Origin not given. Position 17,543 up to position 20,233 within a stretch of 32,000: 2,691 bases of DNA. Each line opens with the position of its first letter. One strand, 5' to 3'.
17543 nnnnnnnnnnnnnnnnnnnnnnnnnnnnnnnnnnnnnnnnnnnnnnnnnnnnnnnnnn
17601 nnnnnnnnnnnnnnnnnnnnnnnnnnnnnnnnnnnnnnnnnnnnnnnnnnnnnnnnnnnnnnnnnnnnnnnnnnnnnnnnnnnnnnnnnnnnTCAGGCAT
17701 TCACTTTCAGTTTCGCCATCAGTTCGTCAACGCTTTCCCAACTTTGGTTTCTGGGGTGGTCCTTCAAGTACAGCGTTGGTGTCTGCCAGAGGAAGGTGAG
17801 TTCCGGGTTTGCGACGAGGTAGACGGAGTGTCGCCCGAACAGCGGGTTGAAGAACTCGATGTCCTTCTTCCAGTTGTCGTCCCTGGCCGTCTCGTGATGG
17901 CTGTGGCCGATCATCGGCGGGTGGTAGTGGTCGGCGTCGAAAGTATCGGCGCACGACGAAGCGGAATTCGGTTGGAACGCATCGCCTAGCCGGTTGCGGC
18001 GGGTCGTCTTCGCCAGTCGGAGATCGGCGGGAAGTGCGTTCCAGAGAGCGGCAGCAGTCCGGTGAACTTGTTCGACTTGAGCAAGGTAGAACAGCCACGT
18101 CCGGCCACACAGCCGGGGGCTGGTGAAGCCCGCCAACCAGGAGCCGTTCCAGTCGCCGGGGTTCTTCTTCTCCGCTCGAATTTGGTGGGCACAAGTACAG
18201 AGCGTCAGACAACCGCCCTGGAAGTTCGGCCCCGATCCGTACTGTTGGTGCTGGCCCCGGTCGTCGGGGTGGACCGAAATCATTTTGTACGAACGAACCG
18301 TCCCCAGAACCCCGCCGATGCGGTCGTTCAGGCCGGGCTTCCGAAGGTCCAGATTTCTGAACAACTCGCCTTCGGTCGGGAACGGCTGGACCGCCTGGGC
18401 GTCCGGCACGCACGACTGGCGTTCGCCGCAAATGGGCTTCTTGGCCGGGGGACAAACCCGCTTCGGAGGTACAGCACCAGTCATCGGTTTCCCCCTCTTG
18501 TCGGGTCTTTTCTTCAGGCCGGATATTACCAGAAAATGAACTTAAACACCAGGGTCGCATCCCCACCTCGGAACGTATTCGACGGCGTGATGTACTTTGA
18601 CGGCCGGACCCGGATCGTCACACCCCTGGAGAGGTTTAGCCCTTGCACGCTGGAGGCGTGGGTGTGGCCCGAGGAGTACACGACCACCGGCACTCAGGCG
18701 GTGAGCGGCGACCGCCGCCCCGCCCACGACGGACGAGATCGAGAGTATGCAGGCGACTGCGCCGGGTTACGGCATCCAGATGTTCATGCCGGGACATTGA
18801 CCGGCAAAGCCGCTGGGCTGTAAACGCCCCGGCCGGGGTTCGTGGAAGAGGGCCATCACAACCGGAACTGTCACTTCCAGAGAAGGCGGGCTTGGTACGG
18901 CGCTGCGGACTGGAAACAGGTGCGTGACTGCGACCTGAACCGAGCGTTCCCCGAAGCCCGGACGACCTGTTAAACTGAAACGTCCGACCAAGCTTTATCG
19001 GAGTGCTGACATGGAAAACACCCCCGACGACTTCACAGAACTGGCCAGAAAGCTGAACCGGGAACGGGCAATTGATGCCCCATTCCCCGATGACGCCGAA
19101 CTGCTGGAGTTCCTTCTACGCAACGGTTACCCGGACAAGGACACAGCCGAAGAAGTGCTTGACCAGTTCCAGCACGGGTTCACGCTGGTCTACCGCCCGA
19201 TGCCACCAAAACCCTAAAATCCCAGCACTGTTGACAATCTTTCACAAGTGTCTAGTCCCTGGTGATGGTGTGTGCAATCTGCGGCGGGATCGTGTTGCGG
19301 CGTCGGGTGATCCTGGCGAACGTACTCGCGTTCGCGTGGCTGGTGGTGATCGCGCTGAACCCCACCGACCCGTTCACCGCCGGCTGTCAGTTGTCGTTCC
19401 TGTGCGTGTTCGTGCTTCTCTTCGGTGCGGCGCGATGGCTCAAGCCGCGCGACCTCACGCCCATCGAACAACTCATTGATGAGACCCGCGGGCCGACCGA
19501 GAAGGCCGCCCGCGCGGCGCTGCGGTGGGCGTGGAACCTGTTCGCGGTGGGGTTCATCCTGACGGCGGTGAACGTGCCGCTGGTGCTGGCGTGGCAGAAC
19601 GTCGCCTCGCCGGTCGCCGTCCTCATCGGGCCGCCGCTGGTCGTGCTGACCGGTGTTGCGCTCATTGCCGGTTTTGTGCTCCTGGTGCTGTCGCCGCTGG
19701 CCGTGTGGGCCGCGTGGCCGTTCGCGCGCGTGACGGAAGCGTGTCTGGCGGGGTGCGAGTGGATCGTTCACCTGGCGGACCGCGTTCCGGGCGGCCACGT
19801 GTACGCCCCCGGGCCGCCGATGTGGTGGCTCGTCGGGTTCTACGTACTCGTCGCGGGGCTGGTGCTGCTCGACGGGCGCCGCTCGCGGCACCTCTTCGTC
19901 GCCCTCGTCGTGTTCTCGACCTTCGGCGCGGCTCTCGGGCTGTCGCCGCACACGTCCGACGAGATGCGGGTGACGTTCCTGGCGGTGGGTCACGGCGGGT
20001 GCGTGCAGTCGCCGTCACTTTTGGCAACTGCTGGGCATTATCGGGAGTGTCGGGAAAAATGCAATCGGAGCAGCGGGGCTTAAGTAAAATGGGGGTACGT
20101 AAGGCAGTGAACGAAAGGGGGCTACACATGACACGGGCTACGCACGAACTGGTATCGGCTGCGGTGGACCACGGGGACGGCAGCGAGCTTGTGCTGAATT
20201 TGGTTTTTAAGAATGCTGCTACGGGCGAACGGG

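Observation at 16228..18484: Tightly coupled operon: Cys/His-rich unknown, then a (split) unknown, then a NYN RNase - candidate uncharacterised defence or toxin module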

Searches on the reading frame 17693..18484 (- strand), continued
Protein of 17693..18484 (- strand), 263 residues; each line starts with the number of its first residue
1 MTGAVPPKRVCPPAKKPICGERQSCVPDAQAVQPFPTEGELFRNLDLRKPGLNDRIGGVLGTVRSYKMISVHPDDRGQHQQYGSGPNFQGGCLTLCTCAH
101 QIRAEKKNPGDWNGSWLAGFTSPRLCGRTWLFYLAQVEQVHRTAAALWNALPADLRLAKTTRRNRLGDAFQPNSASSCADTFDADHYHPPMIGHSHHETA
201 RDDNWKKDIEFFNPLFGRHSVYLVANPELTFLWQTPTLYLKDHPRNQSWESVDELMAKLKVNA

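Call 83: fold_search(model_id=the predicted structure, library=viral)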
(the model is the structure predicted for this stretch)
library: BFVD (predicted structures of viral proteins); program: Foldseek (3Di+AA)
matches with E <= 10: 26; with E <= 0.001: 0
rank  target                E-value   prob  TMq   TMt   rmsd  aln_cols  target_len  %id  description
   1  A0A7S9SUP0            3.8e-02  0.69  0.21  0.33   4.7        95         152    8  Uncharacterized protein [Virus NIOZ-UU159]
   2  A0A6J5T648            3.5e-01  0.18  0.26  0.39   7.9       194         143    7  Uncharacterized protein [uncultured Caudovirales phage]
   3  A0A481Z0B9            8.3e-01  0.12  0.19  0.15   8.7       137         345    6  Uncharacterized protein [Mimivirus LCMiAC01]
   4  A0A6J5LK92            8.3e-01  0.09  0.19  0.12   8.6       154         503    8  ASCH domain containing protein [uncultured Caudovirales phage]
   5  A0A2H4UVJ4            1.1e+00  0.08  0.12  0.10   6.5        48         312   14  EVE domain-containing protein [Bodo saltans virus]
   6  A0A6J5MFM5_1          1.3e+00  0.06  0.24  0.09  26.9       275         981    9  ART-PolyVal-like domain-containing protein [uncultured Caudovirales phage]
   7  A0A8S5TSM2            2.1e+00  0.04  0.13  0.11  11.0        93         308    9  (P)ppGpp synthetase, RelA/SpoT family [Podoviridae sp. ctARy1]
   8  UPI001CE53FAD         2.9e+00  0.05  0.20  0.24   7.9       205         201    5  (no name look-up for this kind of identifier)
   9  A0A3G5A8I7            3.4e+00  0.05  0.13  0.10   7.6        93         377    8  Glycosyltransferase [Hyperionvirus sp.]
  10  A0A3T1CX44            3.7e+00  0.01  0.12  0.10  12.7       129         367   13  Uncharacterized protein [Acanthamoeba castellanii medusavirus J1]
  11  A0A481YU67            4.2e+00  0.01  0.11  0.15   8.4        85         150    7  Uncharacterized protein [Marseillevirus LCMAC102]
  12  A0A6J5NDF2            4.7e+00  0.01  0.09  0.08   6.0        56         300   11  Uncharacterized protein (Fragment) [uncultured Caudovirales phage]
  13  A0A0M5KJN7            4.7e+00  0.01  0.13  0.07  26.5       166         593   14  (no name in the UniProt tables at hand)
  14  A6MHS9                5.7e+00  0.02  0.16  0.10  24.9       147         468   10  Polyprotein (Fragment) [Belterra virus]
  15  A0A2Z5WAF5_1          5.7e+00  0.01  0.11  0.04  15.3       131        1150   10  (no name in the UniProt tables at hand)
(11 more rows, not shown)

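Call 92: find_encoding_contigs(protein=P0008, flank=7000, max_places=2)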
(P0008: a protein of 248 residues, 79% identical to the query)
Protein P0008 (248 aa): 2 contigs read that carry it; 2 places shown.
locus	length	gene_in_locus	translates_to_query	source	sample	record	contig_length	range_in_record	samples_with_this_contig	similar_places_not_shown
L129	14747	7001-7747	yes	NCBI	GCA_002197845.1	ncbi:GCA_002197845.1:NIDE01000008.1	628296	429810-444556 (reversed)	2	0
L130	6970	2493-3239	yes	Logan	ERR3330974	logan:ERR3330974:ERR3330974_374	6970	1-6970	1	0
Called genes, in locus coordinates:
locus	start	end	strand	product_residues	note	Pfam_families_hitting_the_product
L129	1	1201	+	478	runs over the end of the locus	PF00171:Aldedh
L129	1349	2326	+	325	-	PF00465:Fe-ADH, PF25137:ADH_Fe_C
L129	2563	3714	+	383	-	PF12799:LRR_4 (faint), PF13516:LRR_6 (faint)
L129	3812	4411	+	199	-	-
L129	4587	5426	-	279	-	-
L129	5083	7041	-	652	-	-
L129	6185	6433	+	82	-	-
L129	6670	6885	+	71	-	-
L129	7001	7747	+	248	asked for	-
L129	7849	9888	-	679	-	PF00270:DEAD (faint), PF04851:ResIII, PF17757:UvrB_inter, PF27431:UvrB_3rd, PF00271:Helicase_C, PF12344:UvrB, PF02151:UVR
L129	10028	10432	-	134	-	-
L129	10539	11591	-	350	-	PF07963:N_methyl, PF07596:SBP_bac_10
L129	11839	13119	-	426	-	PF09861:Lar_N, PF21113:LarA_C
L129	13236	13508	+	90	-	-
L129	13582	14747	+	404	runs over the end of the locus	PF01288:HPPK, PF00106:adh_short, PF13561:adh_short_C2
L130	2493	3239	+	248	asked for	-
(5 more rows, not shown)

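Call 101: search_protein_families(library=pfam, alignment_id=A1, max_evalue=0.01)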
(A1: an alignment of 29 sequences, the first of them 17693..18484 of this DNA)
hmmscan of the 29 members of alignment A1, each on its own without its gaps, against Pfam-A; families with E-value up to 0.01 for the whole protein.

A. member 1, window:17693-18484:- (263 aa): 1 family
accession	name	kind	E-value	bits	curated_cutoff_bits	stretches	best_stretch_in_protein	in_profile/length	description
PF18753.6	Nmad2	-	0.0004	20.4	26.1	1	81-146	12-73/200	Nucleotide modification associated domain 2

B. families by the number of members that match (of 29 scanned): 1 family
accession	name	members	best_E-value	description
PF18753.6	Nmad2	26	7.6e-09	Nucleotide modification associated domain 2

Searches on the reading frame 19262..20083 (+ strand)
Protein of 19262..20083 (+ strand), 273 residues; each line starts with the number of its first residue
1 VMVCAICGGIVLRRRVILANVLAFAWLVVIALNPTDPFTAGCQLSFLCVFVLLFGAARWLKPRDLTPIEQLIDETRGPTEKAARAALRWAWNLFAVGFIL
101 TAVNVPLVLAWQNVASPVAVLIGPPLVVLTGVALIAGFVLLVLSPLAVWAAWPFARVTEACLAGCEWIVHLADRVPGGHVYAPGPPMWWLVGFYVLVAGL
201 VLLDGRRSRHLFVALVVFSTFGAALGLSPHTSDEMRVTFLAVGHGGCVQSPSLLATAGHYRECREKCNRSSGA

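Call 65: search_protein_families(library=pfam, proteins=[window:19262-20083:+], max_evalue=0.001)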
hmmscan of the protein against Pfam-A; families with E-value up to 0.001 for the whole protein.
window:19262-20083:+ (273 aa): 1 family
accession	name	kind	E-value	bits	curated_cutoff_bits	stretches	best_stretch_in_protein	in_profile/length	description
PF03772.21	Competence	-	1.2e-19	71.1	23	1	2-205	84-268/270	Competence protein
